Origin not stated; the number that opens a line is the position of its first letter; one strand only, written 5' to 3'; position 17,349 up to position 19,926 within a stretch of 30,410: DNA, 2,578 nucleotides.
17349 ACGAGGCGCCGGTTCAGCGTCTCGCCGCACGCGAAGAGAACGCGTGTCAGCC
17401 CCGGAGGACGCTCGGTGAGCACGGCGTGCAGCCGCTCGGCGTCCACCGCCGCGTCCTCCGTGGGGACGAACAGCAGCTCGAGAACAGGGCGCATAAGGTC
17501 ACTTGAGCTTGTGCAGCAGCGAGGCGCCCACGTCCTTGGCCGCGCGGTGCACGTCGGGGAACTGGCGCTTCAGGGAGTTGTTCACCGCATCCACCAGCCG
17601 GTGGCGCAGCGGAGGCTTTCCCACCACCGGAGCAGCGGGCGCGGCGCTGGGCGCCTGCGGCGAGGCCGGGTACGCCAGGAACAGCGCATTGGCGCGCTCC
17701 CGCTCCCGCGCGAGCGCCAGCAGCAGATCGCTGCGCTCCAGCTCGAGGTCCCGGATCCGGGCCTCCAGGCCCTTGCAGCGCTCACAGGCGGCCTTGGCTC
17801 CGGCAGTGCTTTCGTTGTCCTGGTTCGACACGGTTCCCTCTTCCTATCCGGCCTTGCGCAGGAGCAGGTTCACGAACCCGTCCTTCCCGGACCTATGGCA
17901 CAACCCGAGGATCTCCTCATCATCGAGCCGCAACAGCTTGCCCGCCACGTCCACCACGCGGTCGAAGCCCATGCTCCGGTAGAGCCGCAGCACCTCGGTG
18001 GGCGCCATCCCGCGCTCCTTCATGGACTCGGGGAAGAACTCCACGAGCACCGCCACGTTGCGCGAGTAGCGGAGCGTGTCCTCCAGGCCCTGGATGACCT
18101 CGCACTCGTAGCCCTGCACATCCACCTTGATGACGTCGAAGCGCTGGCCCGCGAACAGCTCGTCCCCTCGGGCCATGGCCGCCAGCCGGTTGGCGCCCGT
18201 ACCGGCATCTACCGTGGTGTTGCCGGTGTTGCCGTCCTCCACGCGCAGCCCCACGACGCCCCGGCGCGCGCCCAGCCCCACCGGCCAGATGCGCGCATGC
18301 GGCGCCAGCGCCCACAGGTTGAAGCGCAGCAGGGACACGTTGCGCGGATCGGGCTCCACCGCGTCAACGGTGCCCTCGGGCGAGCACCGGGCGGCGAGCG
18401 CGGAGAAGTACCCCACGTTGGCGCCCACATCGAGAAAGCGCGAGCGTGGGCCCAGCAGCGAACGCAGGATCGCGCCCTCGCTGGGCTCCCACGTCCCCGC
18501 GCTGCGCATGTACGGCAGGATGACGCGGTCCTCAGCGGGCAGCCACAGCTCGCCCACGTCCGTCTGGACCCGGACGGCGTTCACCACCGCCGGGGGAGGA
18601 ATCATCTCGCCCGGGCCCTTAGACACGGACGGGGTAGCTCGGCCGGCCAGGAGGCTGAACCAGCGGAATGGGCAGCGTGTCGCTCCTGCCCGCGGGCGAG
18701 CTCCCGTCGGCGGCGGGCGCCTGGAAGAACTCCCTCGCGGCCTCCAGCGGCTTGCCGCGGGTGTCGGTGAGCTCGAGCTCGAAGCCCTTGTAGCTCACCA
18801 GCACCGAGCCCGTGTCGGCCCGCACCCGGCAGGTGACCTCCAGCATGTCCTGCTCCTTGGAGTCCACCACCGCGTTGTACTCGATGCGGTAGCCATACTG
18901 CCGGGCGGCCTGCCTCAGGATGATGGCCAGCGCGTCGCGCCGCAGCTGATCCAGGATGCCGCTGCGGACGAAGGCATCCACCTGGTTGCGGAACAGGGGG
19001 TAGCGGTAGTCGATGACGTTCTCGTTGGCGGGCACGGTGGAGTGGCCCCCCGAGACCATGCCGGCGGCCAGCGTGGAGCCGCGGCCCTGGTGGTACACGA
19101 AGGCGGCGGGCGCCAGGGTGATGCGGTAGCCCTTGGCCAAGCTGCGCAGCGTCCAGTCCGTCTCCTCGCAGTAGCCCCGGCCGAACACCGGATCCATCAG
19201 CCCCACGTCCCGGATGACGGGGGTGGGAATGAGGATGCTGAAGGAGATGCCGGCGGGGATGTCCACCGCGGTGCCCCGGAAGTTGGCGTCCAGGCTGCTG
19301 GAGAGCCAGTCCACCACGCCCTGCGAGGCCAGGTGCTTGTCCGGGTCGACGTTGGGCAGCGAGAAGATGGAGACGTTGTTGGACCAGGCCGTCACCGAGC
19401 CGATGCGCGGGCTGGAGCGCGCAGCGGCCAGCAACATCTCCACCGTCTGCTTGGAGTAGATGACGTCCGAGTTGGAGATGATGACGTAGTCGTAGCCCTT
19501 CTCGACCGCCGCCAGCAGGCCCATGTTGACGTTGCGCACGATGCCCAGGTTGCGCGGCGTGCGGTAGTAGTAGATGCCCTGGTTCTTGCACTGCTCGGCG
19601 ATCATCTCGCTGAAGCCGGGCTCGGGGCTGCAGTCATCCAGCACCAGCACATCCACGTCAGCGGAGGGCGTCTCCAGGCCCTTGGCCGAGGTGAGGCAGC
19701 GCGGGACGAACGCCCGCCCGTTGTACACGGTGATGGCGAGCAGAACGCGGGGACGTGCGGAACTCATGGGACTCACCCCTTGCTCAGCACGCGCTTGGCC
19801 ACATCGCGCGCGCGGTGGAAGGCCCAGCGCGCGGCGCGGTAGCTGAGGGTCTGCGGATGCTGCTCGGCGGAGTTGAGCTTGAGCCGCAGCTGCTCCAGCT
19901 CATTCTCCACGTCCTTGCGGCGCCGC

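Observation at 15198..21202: Seven-gene glycan-modification operon with a duplicated module of a small coiled-coil protein followed by a glycosyltransferase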

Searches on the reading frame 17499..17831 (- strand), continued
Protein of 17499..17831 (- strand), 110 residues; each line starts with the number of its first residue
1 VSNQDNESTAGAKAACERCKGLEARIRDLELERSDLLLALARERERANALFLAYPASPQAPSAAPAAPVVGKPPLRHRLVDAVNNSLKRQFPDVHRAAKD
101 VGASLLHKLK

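Call 59: find_encoding_contigs(protein=P0187, flank=8000, max_places=1)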
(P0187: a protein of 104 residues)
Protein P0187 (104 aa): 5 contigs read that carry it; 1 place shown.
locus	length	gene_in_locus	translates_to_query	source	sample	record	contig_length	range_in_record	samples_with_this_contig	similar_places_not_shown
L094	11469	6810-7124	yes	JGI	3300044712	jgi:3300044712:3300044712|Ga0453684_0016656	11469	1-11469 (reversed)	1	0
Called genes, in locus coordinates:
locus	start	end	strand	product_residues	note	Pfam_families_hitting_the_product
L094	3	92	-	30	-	?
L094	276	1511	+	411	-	PF00535:Glycos_transf_2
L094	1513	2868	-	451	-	PF00535:Glycos_transf_2, PF13641:Glyco_tranf_2_3 (faint)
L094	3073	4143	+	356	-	PF13578:Methyltransf_24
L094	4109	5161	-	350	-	PF13439:Glyco_transf_4 (faint), PF00534:Glycos_transf_1, PF13692:Glyco_trans_1_4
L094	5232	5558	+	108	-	-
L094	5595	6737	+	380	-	PF13439:Glyco_transf_4, PF20706:GT4-conflict, PF00534:Glycos_transf_1, PF13692:Glyco_trans_1_4, PF13524:Glyco_trans_1_2 (weak)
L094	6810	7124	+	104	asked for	-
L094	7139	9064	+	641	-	PF00535:Glycos_transf_2, PF13641:Glyco_tranf_2_3, PF13439:Glyco_transf_4, PF20706:GT4-conflict (weak), PF00534:Glycos_transf_1, PF13692:Glyco_trans_1_4, PF13524:Glyco_trans_1_2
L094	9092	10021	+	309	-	PF13489:Methyltransf_23 (weak), PF08241:Methyltransf_11, PF08242:Methyltransf_12, PF13649:Methyltransf_25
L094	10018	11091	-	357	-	PF03739:LptF_LptG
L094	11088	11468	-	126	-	?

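Call 60: find_encoding_contigs(protein=P0195, flank=8000, max_places=1)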
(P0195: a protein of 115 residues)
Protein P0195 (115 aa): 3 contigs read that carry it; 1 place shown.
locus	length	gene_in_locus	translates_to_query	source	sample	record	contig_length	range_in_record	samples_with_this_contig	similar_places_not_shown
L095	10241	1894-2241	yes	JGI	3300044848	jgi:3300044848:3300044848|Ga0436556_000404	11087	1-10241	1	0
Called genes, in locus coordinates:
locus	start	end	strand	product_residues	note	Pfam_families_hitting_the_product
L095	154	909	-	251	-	PF00005:ABC_tran, PF13304:AAA_21 (faint)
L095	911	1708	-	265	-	PF01061:ABC2_membrane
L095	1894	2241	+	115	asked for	-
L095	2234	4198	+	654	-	PF00535:Glycos_transf_2, PF13641:Glyco_tranf_2_3 (faint), PF13439:Glyco_transf_4, PF00534:Glycos_transf_1, PF13692:Glyco_trans_1_4, PF13524:Glyco_trans_1_2 (weak)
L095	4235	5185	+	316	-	PF13489:Methyltransf_23 (weak), PF08241:Methyltransf_11, PF08242:Methyltransf_12 (weak), PF13649:Methyltransf_25 (weak)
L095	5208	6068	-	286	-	PF01040:UbiA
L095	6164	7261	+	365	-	PF13439:Glyco_transf_4, PF20706:GT4-conflict (weak), PF00534:Glycos_transf_1, PF13692:Glyco_trans_1_4, PF13524:Glyco_trans_1_2 (weak)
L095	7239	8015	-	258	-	PF03808:Glyco_tran_WecG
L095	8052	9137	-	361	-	PF03739:LptF_LptG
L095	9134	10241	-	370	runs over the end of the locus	PF03739:LptF_LptG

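Call 64: predict_structure(alignment_id=A3)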
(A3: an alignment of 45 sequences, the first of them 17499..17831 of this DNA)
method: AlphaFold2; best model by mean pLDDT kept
length: 110 residues; sequences in the alignment: 45
mean_pLDDT: 87.3   pTM: 0.48
mean pLDDT of the five models: 87.3, 85.9, 84.6, 84.3, 83.2
residues with pLDDT >= 90: 62; 70-90: 34; 50-70: 14; < 50: 0
segments of 3 or more residues with pLDDT < 50: none
pLDDT, mean of each block of 10 residues (from residue 1): 71 91 98 98 97 78 65 86 93 89 93
secondary structure, 60 per line:
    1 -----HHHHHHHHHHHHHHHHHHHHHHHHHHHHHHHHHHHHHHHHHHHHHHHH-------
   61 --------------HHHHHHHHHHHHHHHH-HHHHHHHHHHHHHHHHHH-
elements in order: H6-53 H75-90 H92-109

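Call 73: fold_search(model_id=the predicted structure, library=pdb)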
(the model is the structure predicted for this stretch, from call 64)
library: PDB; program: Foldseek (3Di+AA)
matches with E <= 10: 0; with E <= 0.001: 0
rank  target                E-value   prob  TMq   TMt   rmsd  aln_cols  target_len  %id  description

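Call 75: search_solved_structures(query=A3, max_evalue=1)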
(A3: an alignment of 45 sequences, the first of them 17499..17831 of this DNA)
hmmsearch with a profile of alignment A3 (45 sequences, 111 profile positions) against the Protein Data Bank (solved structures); distinct sequences matched with E-value up to 1: 3.
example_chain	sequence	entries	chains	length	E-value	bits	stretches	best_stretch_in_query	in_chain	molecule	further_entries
6zzc_A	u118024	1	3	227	0.2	14.9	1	18-56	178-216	Centriole protein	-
3q0x_A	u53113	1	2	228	0.2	14.9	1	18-56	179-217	Centriole protein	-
6zz8_A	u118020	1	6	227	0.2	14.9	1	18-56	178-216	Centriole protein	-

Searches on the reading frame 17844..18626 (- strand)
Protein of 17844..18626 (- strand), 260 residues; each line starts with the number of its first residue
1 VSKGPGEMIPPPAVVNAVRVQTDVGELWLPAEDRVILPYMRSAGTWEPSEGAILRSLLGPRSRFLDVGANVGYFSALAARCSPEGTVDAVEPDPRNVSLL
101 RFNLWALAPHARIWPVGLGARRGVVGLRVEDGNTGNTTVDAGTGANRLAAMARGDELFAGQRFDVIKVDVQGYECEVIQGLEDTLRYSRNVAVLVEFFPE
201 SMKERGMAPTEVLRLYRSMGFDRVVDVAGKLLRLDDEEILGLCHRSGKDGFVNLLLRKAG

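Call 3: search_protein_families(library=pfam, proteins=[window:17844-18626:-], max_evalue=0.1)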
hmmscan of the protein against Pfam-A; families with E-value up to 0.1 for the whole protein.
window:17844-18626:- (260 aa): 5 families
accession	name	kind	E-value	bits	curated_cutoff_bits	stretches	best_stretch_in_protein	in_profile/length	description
PF05050.19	Methyltransf_21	-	5.9e-13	49.7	22.7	1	66-221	1-171/173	Methyltransferase FkbM domain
PF13489.12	Methyltransf_23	-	0.0051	17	27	1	58-136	20-61/164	Methyltransferase domain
PF05175.20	MTS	-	0.009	16.1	23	1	61-108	32-79/170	Methyltransferase small domain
PF05575.17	V_cholerae_RfbT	-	0.0094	15.7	27.9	1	63-104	82-123/286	Vibrio cholerae RfbT protein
PF02475.24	TRM5-TYW2_MTfase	-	0.037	14.4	28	0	61-104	37-80/164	TRM5/TYW2 methyltransferase domain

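Call 21: search_protein_families(library=ncbifam, proteins=[window:17844-18626:-], max_evalue=0.01)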
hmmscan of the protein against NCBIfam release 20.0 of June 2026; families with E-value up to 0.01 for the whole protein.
window:17844-18626:- (260 aa): 2 families
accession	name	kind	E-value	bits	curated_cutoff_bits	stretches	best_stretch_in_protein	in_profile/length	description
TIGR01444.1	fkbM_fam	subfamily_domain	3.3e-21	76.3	37.7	1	64-193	2-139/143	FkbM family methyltransferase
TIGR02469.1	CbiT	equivalog_domain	0.0015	18.8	78.3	1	58-107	17-66/124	precorrin-6Y C5,15-methyltransferase (decarboxylating) subunit CbiT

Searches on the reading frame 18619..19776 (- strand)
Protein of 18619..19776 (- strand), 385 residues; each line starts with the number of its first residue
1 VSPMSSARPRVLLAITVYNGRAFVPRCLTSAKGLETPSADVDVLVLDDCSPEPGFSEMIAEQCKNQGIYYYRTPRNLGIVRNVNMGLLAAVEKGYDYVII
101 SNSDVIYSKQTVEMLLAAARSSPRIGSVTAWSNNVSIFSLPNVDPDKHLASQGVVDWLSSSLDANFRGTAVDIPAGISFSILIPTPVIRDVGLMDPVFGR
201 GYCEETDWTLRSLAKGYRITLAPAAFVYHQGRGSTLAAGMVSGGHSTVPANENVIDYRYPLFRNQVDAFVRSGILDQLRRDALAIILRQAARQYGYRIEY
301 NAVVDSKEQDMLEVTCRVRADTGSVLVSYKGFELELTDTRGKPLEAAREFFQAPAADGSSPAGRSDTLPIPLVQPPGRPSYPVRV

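Call 3: search_protein_families(library=pfam, proteins=[window:18619-19776:-], max_evalue=0.1)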
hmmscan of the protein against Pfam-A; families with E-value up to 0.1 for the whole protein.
window:18619-19776:- (385 aa): 2 families
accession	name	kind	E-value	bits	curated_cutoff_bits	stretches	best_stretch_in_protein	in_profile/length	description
PF00535.33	Glycos_transf_2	-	9.4e-17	61.9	23.3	1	14-127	3-111/168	Glycosyl transferase family 2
PF13641.12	Glyco_tranf_2_3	-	4.8e-06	27.2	27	1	9-237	1-218/230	Glycosyltransferase like family 2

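Call 21: search_protein_families(library=ncbifam, proteins=[window:18619-19776:-], max_evalue=0.01)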
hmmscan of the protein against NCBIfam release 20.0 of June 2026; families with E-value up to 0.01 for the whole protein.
window:18619-19776:- (385 aa): 6 families
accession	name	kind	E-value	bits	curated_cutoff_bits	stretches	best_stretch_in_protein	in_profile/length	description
TIGR03965.1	mycofact_glyco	equivalog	1.1e-06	27.8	280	1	8-233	73-284/467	mycofactocin biosynthesis glycosyltransferase MftF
TIGR01556.1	rhamnosyltran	subfamily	1.8e-06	27.4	200.55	1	43-266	24-233/281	rhamnosyltransferase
TIGR03111.1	glyc2_xrt_Gpos1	hypoth_equivalog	1.5e-05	24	363.95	1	7-129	47-166/439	TIGR03111 family XrtG-associated glycosyltransferase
TIGR03937.1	PgaC_IcaA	equivalog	0.0003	19.9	422.3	1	6-130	42-161/407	poly-beta-1,6-N-acetyl-D-glucosamine synthase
NF050113.1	gal_furan_GlfT1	equivalog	0.00063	19.1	330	1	31-120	18-106/290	galactofuranosyltransferase GlfT1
NF041875.1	EPS_EpsD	equivalog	0.0084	15.5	370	0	15-229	5-206/325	exopolysaccharide biosynthesis glycosyltransferase EpsD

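Call 45: search_solved_structures(query=window:18619-19776:-, max_evalue=0.01)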
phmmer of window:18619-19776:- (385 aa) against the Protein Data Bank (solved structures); distinct sequences matched with E-value up to 0.01: 0.
